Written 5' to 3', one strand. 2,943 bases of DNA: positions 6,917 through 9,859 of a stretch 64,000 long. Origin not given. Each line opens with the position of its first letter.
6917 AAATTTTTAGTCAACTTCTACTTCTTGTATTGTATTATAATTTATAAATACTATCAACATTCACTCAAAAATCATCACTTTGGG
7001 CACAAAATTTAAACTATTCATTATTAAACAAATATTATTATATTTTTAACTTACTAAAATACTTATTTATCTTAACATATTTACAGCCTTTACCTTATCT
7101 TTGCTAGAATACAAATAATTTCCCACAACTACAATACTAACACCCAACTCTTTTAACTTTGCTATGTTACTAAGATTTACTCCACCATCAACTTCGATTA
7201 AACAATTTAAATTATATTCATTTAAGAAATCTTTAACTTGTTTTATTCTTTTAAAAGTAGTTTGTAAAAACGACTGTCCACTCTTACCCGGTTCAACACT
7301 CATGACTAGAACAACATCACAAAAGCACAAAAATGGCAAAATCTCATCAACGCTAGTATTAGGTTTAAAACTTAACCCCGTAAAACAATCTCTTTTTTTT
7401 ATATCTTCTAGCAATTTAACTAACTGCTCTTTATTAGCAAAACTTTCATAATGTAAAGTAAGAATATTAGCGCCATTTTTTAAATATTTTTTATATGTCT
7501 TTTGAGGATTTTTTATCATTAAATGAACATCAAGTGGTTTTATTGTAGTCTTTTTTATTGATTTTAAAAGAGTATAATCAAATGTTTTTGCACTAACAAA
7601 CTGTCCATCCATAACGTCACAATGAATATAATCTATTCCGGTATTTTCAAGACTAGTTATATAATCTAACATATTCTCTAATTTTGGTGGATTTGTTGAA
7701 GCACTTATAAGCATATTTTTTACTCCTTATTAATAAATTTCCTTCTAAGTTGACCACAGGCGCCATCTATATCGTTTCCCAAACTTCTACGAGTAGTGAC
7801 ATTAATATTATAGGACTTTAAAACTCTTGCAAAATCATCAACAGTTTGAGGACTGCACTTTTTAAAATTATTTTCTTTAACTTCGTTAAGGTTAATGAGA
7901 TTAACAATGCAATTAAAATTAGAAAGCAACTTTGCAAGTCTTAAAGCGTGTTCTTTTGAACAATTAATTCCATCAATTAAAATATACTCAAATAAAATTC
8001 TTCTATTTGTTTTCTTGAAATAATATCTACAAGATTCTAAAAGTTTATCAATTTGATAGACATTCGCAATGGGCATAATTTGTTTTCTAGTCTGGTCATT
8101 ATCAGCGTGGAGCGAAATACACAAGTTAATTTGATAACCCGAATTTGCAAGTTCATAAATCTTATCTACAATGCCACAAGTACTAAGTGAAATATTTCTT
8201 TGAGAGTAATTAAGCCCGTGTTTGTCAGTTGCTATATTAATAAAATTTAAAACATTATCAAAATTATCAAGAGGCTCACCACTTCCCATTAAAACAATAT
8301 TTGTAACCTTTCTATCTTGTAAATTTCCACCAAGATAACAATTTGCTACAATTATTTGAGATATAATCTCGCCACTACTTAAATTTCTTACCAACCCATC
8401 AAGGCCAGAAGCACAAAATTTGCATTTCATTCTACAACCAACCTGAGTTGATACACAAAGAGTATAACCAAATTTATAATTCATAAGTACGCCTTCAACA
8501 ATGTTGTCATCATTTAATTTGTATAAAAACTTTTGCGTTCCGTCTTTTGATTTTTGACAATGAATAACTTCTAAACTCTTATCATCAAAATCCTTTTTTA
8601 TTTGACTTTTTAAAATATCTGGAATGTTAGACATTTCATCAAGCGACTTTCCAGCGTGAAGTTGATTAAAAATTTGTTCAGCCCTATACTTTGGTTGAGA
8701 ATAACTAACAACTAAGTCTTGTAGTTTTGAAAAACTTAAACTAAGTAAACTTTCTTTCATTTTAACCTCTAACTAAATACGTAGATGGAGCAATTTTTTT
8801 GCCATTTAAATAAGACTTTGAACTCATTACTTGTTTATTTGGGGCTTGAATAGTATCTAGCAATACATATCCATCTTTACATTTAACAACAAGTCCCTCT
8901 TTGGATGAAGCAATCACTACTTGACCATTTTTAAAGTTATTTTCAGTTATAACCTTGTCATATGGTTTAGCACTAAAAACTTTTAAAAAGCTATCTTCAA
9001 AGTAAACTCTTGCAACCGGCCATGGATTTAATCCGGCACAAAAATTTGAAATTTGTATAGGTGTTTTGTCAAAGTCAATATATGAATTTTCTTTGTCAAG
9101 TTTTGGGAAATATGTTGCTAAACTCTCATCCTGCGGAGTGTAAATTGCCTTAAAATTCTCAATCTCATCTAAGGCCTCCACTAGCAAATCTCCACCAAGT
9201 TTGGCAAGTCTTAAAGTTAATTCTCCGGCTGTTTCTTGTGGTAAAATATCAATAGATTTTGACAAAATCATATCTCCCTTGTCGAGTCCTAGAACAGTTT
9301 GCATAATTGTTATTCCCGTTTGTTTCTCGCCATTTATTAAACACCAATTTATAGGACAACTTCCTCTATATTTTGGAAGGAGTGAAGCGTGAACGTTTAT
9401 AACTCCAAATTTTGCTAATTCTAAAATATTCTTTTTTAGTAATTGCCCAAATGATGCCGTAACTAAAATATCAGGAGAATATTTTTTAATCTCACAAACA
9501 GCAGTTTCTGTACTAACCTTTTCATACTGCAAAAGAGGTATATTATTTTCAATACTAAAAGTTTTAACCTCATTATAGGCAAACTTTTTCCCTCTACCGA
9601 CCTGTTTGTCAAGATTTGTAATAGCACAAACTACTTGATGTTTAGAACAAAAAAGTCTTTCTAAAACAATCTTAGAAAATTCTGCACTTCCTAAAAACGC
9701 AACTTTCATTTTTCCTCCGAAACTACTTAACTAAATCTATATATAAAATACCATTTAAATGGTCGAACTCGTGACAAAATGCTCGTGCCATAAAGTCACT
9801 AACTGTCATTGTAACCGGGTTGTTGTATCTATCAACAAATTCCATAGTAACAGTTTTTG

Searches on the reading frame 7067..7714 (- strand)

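Call 37: search_protein_families(library=pfam, proteins=[window:7067-7714:-], max_evalue=0.00001)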
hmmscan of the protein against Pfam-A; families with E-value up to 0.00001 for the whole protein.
window:7067-7714:- (215 aa): 1 family
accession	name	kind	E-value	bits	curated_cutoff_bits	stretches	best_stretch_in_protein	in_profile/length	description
PF00834.25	Ribul_P_3_epim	-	2.8e-55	187.2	21.1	1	6-202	5-198/198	Ribulose-phosphate 3 epimerase family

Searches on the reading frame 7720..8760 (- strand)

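Call 37: search_protein_families(library=pfam, proteins=[window:7720-8760:-], max_evalue=0.00001)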
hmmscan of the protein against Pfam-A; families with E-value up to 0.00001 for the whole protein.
window:7720-8760:- (346 aa): 1 family
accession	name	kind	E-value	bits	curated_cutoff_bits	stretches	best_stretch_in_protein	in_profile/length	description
PF04055.27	Radical_SAM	-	1.6e-12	48.3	29.5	1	104-268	2-157/166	Radical SAM superfamily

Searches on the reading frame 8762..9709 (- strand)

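Call 37: search_protein_families(library=pfam, proteins=[window:8762-9709:-], max_evalue=0.00001)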
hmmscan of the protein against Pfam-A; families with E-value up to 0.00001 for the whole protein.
window:8762-9709:- (315 aa): 2 families
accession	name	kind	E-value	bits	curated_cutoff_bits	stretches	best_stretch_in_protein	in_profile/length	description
PF00551.24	Formyl_trans_N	-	8.5e-37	127.1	26.1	1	1-180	1-181/181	Formyl transferase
PF02911.23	Formyl_trans_C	-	1.2e-20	74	21.1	1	203-304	1-99/100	Formyl transferase, C-terminal domain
